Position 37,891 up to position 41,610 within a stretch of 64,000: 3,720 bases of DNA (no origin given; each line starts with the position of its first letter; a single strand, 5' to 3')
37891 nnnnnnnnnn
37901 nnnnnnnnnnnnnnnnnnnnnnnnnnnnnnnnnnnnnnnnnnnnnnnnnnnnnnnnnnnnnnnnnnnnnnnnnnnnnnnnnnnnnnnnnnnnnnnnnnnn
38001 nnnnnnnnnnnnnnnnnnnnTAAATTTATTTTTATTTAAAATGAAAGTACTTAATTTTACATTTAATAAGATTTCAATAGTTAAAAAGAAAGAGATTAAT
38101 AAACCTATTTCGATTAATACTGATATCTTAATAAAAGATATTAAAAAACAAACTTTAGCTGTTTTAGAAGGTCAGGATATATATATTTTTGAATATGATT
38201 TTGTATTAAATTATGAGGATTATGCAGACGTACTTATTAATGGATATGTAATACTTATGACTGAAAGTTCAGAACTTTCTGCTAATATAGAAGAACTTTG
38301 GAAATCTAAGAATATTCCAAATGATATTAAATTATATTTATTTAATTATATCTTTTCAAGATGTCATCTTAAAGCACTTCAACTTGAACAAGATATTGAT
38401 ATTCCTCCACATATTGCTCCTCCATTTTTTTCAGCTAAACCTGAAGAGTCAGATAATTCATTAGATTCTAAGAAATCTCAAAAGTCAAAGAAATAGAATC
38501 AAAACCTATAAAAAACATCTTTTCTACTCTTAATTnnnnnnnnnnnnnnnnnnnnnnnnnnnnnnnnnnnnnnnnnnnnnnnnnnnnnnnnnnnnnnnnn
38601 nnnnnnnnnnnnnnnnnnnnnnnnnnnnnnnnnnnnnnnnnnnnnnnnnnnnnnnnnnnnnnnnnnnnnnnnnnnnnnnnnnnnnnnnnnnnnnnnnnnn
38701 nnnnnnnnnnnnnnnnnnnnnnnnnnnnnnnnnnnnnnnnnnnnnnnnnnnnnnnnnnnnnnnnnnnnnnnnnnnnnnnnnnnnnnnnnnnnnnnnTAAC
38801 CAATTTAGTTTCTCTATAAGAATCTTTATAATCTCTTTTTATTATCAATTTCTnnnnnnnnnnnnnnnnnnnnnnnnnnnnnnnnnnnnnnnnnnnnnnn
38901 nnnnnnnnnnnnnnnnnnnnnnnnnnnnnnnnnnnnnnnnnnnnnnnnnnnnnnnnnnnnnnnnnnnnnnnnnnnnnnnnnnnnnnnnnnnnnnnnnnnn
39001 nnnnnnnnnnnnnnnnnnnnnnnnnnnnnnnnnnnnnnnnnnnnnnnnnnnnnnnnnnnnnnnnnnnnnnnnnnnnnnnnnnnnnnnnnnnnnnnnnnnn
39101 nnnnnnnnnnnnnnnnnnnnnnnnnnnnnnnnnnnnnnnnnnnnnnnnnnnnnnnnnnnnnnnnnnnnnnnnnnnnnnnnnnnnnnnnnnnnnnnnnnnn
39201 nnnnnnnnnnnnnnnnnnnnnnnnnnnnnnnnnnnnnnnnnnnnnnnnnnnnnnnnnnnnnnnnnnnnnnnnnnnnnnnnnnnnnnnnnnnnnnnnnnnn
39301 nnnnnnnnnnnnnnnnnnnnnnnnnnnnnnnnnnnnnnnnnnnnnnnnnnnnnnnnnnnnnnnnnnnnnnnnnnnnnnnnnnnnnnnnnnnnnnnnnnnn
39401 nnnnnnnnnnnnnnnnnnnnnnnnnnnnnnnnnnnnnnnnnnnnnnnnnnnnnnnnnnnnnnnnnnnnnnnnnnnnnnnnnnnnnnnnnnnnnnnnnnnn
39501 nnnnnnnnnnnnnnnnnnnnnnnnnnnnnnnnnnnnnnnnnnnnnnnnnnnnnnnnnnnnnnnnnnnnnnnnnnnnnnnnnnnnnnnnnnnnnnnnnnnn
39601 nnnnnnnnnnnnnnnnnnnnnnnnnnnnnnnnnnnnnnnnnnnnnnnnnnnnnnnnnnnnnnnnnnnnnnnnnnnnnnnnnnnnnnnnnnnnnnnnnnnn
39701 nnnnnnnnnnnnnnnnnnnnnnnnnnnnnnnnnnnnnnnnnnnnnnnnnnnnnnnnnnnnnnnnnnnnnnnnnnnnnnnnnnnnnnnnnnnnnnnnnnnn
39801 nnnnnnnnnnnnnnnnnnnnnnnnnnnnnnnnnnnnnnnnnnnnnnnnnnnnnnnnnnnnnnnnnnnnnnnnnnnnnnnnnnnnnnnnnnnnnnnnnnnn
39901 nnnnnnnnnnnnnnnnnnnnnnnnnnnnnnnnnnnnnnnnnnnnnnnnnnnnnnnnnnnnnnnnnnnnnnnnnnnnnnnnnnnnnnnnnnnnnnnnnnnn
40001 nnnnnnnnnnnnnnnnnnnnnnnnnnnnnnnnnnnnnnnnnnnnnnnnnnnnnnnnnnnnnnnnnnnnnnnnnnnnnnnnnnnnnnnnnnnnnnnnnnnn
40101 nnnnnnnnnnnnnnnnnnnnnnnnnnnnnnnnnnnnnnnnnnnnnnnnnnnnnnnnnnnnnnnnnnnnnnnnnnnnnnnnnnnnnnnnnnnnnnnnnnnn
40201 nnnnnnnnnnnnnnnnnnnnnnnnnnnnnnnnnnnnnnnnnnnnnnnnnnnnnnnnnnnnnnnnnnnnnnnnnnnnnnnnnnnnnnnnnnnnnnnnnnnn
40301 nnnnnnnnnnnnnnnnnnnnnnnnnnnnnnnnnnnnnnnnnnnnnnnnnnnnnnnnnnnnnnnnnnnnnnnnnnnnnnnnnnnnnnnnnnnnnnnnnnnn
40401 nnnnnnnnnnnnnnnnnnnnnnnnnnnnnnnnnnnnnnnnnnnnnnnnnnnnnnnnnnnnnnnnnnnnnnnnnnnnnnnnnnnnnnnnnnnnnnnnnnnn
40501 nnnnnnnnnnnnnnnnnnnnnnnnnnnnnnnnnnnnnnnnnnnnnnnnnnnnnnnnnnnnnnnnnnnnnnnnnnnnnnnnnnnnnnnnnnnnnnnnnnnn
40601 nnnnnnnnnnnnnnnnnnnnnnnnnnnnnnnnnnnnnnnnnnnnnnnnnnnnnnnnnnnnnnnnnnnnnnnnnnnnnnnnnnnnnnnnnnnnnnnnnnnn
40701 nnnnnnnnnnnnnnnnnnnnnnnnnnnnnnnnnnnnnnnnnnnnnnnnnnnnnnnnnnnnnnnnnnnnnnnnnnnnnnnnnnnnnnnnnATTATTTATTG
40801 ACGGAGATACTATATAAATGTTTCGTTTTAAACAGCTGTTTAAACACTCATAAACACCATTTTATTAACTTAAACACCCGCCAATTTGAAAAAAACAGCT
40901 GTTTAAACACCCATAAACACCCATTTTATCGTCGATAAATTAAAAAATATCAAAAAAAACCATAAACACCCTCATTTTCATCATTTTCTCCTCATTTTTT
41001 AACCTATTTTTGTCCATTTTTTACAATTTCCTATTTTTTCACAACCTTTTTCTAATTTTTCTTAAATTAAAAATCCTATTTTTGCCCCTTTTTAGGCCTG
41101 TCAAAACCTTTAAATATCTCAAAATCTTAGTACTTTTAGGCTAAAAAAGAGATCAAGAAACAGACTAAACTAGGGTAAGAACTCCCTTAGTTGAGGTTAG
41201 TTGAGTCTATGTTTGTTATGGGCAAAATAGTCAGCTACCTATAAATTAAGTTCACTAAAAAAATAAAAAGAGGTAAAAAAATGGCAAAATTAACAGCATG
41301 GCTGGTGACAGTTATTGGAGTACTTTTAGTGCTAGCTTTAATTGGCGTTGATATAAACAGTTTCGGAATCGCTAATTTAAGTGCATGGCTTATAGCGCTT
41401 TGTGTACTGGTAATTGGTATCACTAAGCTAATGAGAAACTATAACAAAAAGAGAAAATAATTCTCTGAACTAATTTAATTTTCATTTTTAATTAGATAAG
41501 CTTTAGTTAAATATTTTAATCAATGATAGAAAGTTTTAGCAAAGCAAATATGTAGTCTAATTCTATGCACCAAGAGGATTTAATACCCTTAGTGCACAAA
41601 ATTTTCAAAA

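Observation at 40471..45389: Eight CAGCTG palindromes with shared flanks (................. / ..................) clustered in 5 kb, in both coding and non-coding DNA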

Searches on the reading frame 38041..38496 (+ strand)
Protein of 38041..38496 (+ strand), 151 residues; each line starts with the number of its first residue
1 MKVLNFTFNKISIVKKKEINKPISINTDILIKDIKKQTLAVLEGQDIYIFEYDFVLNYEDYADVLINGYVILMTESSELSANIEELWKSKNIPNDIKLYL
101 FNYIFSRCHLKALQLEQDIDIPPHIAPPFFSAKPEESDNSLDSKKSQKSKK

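Call 54: search_protein_families(library=ncbifam, proteins=[window:38041-38496:+], max_evalue=0.01)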
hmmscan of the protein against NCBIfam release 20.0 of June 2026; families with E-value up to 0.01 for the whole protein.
window:38041-38496:+ (151 aa): 0 families

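Call 73: search_protein_families(library=pfam, proteins=[window:38041-38496:+], max_evalue=0.001)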
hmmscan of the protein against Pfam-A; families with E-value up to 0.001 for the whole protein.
window:38041-38496:+ (151 aa): 0 families

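Call 84: find_homologous_proteins(query=window:38041-38496:+)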
Query window:38041-38496:+ (151 aa): 2 proteins with E <= 0.001 among 21 candidates.
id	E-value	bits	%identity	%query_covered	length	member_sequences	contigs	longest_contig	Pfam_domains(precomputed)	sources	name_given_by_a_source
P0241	3.3e-91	321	100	100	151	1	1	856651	-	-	-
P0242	3.8e-59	217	67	100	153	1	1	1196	-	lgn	-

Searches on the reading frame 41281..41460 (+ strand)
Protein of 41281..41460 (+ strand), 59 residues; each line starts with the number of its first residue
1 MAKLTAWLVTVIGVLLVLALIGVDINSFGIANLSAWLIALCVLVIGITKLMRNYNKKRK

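Call 54: search_protein_families(library=ncbifam, proteins=[window:41281-41460:+], max_evalue=0.01)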
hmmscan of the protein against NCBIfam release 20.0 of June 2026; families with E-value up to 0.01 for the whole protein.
window:41281-41460:+ (59 aa): 0 families

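Call 73: search_protein_families(library=pfam, proteins=[window:41281-41460:+], max_evalue=0.001)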
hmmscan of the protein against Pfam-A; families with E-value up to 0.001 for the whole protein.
window:41281-41460:+ (59 aa): 0 families
